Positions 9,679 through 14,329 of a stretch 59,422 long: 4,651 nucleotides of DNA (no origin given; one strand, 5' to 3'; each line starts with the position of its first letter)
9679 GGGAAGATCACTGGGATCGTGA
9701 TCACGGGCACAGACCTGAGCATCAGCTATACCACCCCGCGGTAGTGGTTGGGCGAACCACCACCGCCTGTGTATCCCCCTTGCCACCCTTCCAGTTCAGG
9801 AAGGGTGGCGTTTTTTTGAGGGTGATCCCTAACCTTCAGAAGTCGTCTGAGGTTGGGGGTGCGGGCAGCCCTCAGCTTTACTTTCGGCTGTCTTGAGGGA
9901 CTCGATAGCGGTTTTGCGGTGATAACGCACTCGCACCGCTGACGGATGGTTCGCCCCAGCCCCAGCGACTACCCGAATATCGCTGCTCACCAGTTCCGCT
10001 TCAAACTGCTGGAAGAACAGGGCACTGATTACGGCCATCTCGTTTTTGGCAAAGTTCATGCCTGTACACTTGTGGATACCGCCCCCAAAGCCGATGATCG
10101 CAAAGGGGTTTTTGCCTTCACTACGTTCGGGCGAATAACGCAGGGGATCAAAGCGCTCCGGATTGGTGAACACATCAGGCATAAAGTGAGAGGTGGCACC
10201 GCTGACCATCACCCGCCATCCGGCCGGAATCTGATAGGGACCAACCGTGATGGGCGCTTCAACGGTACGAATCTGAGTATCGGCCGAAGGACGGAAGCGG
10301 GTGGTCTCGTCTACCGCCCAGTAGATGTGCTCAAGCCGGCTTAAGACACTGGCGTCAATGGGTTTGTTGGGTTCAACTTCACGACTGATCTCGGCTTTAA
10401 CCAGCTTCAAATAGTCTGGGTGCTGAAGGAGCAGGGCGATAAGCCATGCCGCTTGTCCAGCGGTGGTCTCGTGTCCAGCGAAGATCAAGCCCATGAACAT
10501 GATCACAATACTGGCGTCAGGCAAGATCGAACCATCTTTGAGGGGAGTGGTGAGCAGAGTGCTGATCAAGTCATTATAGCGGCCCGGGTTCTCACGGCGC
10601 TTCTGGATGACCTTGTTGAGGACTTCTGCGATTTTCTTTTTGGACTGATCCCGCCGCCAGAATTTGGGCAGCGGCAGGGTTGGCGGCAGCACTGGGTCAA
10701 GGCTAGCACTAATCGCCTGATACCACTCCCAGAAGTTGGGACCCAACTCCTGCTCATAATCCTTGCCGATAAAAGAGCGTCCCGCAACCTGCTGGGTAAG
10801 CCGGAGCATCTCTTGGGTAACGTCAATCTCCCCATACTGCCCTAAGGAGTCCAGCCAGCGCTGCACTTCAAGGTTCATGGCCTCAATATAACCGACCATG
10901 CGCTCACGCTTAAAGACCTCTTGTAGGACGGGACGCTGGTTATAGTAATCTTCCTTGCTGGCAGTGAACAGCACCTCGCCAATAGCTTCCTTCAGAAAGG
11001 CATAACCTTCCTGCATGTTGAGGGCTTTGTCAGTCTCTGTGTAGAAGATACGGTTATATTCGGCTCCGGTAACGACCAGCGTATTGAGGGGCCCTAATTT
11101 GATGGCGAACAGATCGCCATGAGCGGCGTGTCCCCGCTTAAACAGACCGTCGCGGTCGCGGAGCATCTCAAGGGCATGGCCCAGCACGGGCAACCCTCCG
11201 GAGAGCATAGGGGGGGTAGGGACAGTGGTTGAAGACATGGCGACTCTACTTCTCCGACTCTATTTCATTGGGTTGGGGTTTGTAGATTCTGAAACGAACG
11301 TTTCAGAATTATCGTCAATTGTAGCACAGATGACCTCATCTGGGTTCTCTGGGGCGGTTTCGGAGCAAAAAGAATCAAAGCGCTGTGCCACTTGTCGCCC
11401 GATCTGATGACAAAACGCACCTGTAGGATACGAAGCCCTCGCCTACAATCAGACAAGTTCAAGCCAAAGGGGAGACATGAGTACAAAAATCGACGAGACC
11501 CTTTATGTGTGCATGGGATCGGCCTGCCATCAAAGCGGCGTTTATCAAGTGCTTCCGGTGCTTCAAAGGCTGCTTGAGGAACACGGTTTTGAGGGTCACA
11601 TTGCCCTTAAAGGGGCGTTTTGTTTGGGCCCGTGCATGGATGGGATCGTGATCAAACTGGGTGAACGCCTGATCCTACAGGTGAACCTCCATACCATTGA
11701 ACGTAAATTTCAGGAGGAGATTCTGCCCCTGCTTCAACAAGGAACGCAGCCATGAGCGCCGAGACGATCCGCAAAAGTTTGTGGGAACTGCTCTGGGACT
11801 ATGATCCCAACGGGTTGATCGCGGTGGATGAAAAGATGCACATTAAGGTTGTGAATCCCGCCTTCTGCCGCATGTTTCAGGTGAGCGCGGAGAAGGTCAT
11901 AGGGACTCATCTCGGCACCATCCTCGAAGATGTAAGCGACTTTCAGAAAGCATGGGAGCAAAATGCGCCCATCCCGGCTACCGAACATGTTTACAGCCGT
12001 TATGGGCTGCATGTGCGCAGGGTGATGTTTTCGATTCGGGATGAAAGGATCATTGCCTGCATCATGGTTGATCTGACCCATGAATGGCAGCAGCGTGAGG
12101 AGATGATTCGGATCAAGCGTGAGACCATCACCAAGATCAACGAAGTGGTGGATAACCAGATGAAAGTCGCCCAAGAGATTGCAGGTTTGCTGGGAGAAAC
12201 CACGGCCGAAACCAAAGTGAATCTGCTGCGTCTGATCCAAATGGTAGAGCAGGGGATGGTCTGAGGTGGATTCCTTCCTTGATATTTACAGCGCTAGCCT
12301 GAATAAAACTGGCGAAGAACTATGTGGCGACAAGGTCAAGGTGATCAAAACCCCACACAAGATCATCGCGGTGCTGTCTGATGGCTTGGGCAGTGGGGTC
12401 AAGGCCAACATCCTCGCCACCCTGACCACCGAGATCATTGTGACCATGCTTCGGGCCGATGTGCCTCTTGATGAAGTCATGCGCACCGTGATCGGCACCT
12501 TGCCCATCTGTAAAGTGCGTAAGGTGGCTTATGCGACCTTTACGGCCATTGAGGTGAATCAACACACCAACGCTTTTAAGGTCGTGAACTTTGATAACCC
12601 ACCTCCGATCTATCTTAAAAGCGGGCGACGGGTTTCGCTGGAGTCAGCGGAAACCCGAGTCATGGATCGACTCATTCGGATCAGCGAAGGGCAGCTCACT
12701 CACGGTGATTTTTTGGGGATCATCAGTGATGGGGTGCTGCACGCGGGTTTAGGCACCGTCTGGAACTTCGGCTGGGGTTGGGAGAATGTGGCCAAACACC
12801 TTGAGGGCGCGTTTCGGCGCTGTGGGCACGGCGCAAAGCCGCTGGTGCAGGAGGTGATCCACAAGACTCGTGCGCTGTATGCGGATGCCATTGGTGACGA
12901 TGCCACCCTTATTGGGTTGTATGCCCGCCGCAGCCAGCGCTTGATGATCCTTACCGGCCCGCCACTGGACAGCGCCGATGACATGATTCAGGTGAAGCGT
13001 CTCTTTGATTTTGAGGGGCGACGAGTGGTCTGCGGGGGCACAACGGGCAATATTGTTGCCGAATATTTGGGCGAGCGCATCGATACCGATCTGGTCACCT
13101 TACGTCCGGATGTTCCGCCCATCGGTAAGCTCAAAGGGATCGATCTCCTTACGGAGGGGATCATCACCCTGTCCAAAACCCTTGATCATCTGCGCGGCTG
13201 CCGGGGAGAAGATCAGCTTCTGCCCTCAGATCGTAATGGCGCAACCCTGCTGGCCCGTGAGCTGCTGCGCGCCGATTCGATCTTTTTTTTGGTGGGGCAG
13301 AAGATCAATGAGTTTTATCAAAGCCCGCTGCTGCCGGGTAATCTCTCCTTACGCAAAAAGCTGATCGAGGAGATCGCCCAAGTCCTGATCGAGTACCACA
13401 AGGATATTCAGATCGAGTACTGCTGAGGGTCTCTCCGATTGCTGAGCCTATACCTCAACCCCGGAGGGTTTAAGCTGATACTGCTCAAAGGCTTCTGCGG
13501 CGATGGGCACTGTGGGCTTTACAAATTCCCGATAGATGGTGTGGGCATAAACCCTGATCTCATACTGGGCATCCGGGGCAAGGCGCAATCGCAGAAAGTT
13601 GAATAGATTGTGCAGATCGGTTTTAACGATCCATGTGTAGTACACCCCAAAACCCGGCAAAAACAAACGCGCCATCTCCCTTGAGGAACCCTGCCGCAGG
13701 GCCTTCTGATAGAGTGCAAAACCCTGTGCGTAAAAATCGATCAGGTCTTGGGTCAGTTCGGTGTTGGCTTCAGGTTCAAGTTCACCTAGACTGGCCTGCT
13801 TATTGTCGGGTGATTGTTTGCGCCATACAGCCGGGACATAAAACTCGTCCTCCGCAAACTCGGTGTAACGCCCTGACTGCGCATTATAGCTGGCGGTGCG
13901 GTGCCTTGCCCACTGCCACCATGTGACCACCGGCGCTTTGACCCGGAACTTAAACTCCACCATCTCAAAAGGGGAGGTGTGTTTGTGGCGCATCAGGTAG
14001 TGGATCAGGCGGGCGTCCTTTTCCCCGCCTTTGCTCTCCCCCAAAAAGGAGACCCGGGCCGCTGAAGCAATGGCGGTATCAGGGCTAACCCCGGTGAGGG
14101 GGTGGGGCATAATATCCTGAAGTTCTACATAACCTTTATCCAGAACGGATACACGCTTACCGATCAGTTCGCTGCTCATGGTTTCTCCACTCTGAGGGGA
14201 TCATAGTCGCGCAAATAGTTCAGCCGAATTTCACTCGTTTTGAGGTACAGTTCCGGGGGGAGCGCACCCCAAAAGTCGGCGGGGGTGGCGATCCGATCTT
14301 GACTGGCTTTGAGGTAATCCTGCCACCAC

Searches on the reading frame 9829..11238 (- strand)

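Call 30: search_protein_families(library=pfam, proteins=[window:9829-11238:-], max_evalue=0.000001)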
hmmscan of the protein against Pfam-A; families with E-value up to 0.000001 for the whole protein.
window:9829-11238:- (469 aa): 1 family
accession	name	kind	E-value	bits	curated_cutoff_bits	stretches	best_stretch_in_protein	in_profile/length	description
PF00067.27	p450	-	4.1e-56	191.1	22.8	1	15-418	6-438/462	Cytochrome P450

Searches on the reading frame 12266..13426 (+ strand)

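Call 30: search_protein_families(library=pfam, proteins=[window:12266-13426:+], max_evalue=0.000001)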
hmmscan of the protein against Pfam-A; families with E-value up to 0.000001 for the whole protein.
window:12266-13426:+ (386 aa): 1 family
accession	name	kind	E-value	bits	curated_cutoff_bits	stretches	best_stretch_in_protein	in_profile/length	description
PF07228.17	SpoIIE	-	6.2e-17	62.6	25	1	30-217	2-188/192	Stage II sporulation protein E (SpoIIE)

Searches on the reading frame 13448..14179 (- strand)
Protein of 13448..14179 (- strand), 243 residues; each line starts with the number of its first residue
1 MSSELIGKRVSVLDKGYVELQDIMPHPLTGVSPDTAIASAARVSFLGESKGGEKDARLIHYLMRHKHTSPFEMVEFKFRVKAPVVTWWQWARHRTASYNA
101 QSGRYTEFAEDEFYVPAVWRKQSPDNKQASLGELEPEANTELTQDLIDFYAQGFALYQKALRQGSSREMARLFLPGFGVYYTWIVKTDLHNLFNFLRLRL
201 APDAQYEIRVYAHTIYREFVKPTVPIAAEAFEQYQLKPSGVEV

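Call 30: search_protein_families(library=pfam, proteins=[window:13448-14179:-], max_evalue=0.000001)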
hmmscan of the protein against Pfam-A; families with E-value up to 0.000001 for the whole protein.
window:13448-14179:- (243 aa): 1 family
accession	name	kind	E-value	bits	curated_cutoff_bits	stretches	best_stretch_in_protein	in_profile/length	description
PF02511.20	Thy1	-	2.2e-46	158.5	24.8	1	33-221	9-187/191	Thymidylate synthase complementing protein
